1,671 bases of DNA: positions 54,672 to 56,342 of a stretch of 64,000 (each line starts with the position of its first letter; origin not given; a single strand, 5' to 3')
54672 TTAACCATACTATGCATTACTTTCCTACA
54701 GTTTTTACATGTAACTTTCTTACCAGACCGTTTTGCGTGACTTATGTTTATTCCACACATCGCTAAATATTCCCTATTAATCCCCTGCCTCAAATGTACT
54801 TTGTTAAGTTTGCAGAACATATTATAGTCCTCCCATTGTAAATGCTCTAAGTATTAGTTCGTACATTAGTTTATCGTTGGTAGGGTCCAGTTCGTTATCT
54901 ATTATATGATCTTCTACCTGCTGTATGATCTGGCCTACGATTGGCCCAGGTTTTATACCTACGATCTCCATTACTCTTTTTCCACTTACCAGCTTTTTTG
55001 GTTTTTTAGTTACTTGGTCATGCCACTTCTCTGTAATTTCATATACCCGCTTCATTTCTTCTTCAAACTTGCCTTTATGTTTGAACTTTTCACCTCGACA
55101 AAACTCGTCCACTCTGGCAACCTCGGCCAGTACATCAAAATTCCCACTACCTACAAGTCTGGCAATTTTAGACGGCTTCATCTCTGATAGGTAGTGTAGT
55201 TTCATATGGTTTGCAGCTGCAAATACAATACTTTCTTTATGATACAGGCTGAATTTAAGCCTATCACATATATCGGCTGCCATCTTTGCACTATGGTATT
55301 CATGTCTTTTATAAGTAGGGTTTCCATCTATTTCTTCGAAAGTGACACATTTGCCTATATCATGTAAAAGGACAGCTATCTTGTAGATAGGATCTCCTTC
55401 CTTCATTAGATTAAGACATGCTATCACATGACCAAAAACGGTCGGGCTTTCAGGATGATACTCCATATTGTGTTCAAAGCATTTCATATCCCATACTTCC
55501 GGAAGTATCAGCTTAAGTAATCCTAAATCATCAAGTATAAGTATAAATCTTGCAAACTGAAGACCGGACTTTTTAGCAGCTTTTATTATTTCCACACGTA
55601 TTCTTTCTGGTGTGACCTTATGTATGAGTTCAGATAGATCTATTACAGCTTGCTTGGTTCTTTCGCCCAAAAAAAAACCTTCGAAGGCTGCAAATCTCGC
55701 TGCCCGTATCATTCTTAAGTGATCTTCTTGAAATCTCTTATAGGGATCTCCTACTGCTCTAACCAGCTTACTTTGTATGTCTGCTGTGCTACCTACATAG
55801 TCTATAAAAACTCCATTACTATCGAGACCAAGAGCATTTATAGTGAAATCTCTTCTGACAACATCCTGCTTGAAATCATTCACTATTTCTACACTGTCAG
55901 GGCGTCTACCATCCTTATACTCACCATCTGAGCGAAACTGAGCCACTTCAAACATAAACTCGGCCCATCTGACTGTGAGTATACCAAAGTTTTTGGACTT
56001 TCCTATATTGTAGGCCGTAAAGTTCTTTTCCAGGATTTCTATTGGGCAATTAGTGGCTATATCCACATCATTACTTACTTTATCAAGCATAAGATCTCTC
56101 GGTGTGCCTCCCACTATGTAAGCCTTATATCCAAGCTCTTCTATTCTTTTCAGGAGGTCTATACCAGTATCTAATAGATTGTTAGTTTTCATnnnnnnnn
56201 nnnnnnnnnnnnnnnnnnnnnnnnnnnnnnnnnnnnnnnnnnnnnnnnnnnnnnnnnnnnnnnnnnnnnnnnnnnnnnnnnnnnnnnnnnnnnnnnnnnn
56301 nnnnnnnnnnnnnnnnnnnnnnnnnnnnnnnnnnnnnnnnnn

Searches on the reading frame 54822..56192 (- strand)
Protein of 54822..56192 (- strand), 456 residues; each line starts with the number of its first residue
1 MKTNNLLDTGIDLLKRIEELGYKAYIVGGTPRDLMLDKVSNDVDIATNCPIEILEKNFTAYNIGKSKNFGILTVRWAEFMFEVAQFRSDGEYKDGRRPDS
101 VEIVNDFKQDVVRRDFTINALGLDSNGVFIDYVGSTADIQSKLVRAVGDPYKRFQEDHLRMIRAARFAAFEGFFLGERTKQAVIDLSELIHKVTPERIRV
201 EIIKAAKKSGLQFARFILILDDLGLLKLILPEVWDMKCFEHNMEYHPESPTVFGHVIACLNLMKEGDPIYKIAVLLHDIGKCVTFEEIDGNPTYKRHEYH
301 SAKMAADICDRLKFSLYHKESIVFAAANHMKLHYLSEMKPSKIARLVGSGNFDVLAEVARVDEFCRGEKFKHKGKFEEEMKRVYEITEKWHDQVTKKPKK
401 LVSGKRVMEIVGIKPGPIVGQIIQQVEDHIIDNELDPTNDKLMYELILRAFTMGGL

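Call 3: search_protein_families(library=pfam, proteins=[window:54822-56192:-], max_evalue=0.1)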
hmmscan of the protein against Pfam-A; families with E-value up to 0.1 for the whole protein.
window:54822-56192:- (456 aa): 4 families
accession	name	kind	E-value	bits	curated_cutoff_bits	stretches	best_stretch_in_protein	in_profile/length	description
PF01743.26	PolyA_pol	-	5.2e-28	98.4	23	1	24-145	1-126/126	Poly A polymerase head domain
PF12627.12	PolyA_pol_RNAbd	-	4e-09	36.5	22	1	172-235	1-62/64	Probable RNA and SrmB- binding site of polymerase A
PF01966.28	HD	-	7.2e-08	33.2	22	1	269-346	18-106/116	HD domain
PF13735.12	tRNA_NucTran2_2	-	3e-07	31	27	1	381-443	83-146/149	tRNA nucleotidyltransferase domain 2 putative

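Call 12: search_solved_structures(query=window:54822-56192:-, max_evalue=0.001, show_alignments=1)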
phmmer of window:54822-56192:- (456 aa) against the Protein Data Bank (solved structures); distinct sequences matched with E-value up to 0.001: 20.
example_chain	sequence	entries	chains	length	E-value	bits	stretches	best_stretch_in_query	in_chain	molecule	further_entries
1miv_A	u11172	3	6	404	3.1e-41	145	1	11-225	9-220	tRNA CCA-adding enzyme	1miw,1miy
6ibp_A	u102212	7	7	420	6.3e-37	130.8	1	6-214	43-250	CCA-adding enzyme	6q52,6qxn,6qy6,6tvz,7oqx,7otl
7otr_A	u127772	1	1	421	6.3e-37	130.8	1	6-214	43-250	CCA-adding protein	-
3aqm_A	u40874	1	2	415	1.1e-25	93.8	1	7-219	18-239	Poly(A) polymerase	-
3aqk_A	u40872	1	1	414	5e-25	91.6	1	7-219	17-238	Poly(A) polymerase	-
3aql_A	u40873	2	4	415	5.1e-25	91.6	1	7-219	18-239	Poly(A) polymerase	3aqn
4x4w_A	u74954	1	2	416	1.4e-19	73.6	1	21-206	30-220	CCA tRNA nucleotidyltransferase 1, mitochondrial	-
8cbm_E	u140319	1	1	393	1.8e-19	73.3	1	21-206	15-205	CCA tRNA nucleotidyltransferase 1, mitochondrial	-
1ou5_A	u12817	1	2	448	1.9e-19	73.2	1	21-206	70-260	tRNA CCA-adding enzyme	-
4wby_A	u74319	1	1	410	4.7e-19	71.9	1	17-220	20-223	Poly A polymerase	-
1vfg_A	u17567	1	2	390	6.7e-19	71.4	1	18-220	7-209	poly A polymerase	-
4wbz_A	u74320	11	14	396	6.7e-19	71.4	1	18-220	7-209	Poly A polymerase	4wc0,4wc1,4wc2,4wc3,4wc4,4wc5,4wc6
3wfo_A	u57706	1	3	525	1e-18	70.8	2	270-440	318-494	Poly A polymerase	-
3wfp_A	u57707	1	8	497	8.2e-13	51.3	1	21-281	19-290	Poly A polymerase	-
3wfr_E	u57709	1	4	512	8.8e-13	51.2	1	21-281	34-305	Poly A polymerase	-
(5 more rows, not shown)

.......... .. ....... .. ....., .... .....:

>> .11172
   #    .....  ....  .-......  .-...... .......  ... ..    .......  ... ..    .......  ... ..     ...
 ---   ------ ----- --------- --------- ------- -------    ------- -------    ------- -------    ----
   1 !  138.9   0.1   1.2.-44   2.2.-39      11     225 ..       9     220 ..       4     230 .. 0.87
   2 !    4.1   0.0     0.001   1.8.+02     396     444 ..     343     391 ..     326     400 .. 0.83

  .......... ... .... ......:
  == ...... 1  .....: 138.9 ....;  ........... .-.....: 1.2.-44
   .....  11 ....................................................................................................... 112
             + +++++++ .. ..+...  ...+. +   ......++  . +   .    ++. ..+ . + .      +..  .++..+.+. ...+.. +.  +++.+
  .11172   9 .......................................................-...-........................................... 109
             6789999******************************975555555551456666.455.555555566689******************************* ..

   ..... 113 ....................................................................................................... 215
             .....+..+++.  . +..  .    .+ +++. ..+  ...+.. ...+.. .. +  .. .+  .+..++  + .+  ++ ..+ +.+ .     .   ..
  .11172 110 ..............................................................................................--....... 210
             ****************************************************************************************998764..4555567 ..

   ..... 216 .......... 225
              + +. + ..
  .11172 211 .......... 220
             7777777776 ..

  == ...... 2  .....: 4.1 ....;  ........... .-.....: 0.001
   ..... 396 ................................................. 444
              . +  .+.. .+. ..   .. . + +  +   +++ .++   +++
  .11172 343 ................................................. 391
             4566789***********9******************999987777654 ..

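Call 22: find_homologous_proteins(query=window:54822-56192:-, max_evalue=0.00001)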
Query window:54822-56192:- (456 aa): 5351 proteins with E <= 0.00001 among 8000 candidates; the best 120 are listed.
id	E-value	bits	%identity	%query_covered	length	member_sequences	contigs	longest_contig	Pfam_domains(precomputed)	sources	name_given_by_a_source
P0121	0.0e+0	1038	100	100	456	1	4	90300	PF01743.27,PF12627.13,PF01966.29,PF13735.13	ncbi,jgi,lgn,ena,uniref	ncbi:hypothetical protein LCGC14_0805850 [marine sediment metagenome]|uniref:HD domain-containing pr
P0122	2.5e-239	813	79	100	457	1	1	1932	PF01743.27,PF12627.13,PF01966.29,PF13735.13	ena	-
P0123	3.9e-237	806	79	100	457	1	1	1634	PF01743.27,PF12627.13,PF01966.29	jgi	jgi:poly(A) polymerase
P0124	5.2e-225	766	74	100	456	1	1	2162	PF01743.27,PF12627.13,PF13735.13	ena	-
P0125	1.6e-215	734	73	100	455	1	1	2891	PF01743.27,PF12627.13,PF01966.29,PF13735.13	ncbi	-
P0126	6.7e-207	706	70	100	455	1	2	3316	PF01743.27,PF12627.13,PF01966.29,PF13735.13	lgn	-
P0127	7.3e-206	702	69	100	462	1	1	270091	PF01743.27,PF12627.13,PF01966.29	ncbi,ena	-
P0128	2.3e-189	648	65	99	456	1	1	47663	PF01743.27,PF12627.13,PF01966.29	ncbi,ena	-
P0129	3.9e-188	644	63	100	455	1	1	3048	PF01743.27,PF12627.13,PF01966.29,PF13735.13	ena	-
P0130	7.9e-187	640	64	100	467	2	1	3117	PF01743.27,PF12627.13,PF01966.29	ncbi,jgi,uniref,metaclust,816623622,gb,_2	ncbi:hypothetical protein LCGC14_1665310 [marine sediment metagenome]|uniref:HD domain-containing pr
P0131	1.3e-163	563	57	97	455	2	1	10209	PF01743.27,PF12627.13,PF01966.29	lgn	-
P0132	9.6e-162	557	56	98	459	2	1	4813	PF01743.27,PF12627.13,PF01966.29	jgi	-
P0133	3.2e-159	549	55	98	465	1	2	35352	PF01743.27,PF12627.13,PF01966.29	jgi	jgi:tRNA nucleotidyltransferase/poly(A) polymerase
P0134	4.6e-159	548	55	98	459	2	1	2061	PF01743.27,PF12627.13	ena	-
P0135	1.1e-158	547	54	99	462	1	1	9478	PF01743.27,PF12627.13,PF01966.29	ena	-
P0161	1.3e-150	520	54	97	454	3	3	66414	PF01743.27,PF12627.13,PF01966.29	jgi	-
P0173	3.0e-146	506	53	98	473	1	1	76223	PF01743.27,PF12627.13,PF01966.29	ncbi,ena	-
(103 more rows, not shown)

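Call 36: search_protein_families(library=ncbifam, proteins=[window:54822-56192:-], max_evalue=0.001)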
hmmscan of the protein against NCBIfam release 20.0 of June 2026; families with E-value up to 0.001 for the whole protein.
window:54822-56192:- (456 aa): 10 families
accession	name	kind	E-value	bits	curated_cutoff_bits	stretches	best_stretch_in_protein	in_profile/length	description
NF009814.0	PRK13299.1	equivalog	5.3e-66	223.3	290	2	5-207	4-205/396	CCA tRNA nucleotidyltransferase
TIGR02692.1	tRNA_CCA_actino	equivalog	9e-54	182.8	438.8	1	10-432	16-448/466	CCA tRNA nucleotidyltransferase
NF008137.0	PRK10885.1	equivalog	5.2e-41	140.8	451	1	23-392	2-365/409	multifunctional CCA addition/repair protein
TIGR01942.1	pcnB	subfamily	8.6e-39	133.5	305.65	1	9-233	17-241/425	polynucleotide adenylyltransferase PcnB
NF008634.1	PRK11623.1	equivalog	1.7e-28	99.4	702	1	8-217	47-268/469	polynucleotide adenylyltransferase PcnB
NF009813.0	PRK13298.1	equivalog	7.7e-25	87.6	606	1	23-371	2-348/417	tRNA CCA-pyrophosphorylase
NF041569.1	A-tRNAntase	equivalog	5.6e-17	61.3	1440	1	8-243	466-705/880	A-adding tRNA nucleotidyltransferase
NF009811.0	PRK13296.1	equivalog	1.3e-14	53.8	469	1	23-234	2-209/360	CCA tRNA nucleotidyltransferase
NF009812.0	PRK13297.1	equivalog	6.5e-14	51.8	624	1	21-242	11-228/364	tRNA CCA-pyrophosphorylase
TIGR00277.1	HDIG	domain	0.00026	20.8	27.6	1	270-308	30-68/84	HDIG domain-containing metalloprotein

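Call 37: search_protein_families(library=phrogs, proteins=[window:54822-56192:-], max_evalue=0.001)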
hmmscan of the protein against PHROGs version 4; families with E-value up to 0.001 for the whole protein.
window:54822-56192:- (456 aa): 4 families
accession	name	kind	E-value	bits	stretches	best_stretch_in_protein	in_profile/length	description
phrog_2244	-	DNA, RNA and nucleotide metabolism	6.1e-65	221.2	1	22-434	3-387/392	tRNA nucleotidyltransferase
phrog_24229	-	DNA, RNA and nucleotide metabolism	1.5e-30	107.5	1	22-212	4-211/245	tRNA nucleotidyltransferase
phrog_1614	-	DNA, RNA and nucleotide metabolism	1.4e-08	35.7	1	5-58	19-72/268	nucleotidyltransferase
phrog_6931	-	unknown function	0.00049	20.4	1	240-391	25-180/343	-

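Call 62: find_encoding_contigs(protein=P0127, flank=10000, max_places=1)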
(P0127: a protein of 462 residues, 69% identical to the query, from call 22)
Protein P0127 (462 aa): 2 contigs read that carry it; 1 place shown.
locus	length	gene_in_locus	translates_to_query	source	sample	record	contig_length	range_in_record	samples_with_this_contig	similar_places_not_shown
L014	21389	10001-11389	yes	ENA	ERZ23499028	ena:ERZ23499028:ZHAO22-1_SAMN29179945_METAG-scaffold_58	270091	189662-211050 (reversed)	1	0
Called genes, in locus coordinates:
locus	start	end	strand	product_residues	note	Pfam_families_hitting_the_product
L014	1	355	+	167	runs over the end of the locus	-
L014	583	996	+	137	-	PF02481:DNA_processg_A (faint), PF10686:YAcAr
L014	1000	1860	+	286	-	PF01078:Mg_chelatase (weak), PF00004:AAA (faint), PF07728:AAA_5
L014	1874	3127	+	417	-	-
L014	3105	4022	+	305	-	PF14395:COOH-NH2_lig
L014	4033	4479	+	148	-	-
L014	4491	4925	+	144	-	PF06094:GGACT (weak)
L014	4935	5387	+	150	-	PF09832:DUF2059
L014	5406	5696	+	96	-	-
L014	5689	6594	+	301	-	-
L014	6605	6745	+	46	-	-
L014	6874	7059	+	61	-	-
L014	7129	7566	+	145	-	-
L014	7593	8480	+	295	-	PF01145:Band_7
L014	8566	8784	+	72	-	-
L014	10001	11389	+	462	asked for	PF01743:PolyA_pol, PF12627:PolyA_pol_RNAbd, PF01966:HD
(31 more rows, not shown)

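Call 63: find_encoding_contigs(protein=P0161, flank=10000, max_places=1)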
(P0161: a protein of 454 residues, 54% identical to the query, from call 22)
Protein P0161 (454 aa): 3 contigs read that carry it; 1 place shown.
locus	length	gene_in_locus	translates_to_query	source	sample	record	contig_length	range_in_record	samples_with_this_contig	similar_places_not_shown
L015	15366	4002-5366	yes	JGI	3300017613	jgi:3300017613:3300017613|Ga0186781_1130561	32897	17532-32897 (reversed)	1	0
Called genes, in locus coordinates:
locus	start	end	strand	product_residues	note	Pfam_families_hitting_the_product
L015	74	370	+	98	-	-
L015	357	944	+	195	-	-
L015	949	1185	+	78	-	-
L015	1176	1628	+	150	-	-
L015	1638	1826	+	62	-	-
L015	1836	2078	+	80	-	-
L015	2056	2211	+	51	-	-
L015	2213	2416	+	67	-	-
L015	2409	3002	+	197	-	-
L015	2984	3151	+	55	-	-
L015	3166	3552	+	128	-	-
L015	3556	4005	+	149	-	-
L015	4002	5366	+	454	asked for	PF01743:PolyA_pol, PF12627:PolyA_pol_RNAbd, PF01966:HD (weak)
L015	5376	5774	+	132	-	-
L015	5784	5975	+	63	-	-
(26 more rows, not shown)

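Call 65: find_encoding_contigs(protein=P0173, flank=3000, max_places=1)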
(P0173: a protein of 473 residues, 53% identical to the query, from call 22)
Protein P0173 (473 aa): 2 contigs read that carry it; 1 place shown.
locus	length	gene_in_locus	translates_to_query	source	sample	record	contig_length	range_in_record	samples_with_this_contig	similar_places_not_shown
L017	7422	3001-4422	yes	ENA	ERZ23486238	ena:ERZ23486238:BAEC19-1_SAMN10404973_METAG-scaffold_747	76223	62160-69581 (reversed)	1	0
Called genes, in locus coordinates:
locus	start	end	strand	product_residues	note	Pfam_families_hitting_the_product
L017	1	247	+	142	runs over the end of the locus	-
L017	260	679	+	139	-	-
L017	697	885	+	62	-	-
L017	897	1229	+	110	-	-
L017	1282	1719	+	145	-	-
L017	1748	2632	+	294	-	PF01145:Band_7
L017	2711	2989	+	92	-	-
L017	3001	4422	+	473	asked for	PF01743:PolyA_pol, PF12627:PolyA_pol_RNAbd, PF01966:HD (faint)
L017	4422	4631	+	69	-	-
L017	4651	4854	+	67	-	-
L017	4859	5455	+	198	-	-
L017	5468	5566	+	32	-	-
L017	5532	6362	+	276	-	-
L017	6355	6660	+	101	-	-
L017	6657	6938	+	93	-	-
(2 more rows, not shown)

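Call 73: find_related_loci(query=A2, collection=viral_contigs, flank=3000)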
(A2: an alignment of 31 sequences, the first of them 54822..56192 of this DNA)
Query A2 (456 aa) in viral_contigs; peptide patterns used: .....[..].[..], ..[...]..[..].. (x = any residue, [..] = any of these).
600 stretches matched a pattern (row limit reached: there are more); 581 encode a relative of the query (tblastn E <= 1e-3); the best 80 are kept; 80 distinct loci.
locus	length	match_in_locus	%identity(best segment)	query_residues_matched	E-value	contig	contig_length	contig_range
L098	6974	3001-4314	48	4-436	6e-134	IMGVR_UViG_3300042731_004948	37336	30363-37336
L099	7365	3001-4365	46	1-451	4e-131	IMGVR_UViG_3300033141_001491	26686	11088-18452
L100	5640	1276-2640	46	1-451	4e-131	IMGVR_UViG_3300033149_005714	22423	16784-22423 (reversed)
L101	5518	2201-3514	48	3-435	2e-131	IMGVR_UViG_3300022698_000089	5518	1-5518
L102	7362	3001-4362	46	1-452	1e-130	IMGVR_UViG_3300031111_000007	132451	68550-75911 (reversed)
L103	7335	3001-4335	48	1-437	5e-131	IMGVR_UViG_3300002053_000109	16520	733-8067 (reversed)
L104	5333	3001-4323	47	1-436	4e-130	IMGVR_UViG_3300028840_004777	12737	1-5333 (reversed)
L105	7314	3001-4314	48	4-435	1e-129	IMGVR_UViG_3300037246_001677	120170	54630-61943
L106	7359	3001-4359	46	1-447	8e-129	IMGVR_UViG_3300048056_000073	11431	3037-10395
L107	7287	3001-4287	46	6-435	5e-128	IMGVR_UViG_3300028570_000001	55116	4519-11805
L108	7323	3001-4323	46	1-436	1e-127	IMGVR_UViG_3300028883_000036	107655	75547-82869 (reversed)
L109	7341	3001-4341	46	1-439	2e-127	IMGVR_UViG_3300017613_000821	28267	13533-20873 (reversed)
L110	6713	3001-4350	46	1-452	8e-126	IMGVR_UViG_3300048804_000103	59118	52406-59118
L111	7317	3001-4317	47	1-436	3e-121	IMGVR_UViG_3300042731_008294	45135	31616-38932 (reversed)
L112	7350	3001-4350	46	1-452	8e-126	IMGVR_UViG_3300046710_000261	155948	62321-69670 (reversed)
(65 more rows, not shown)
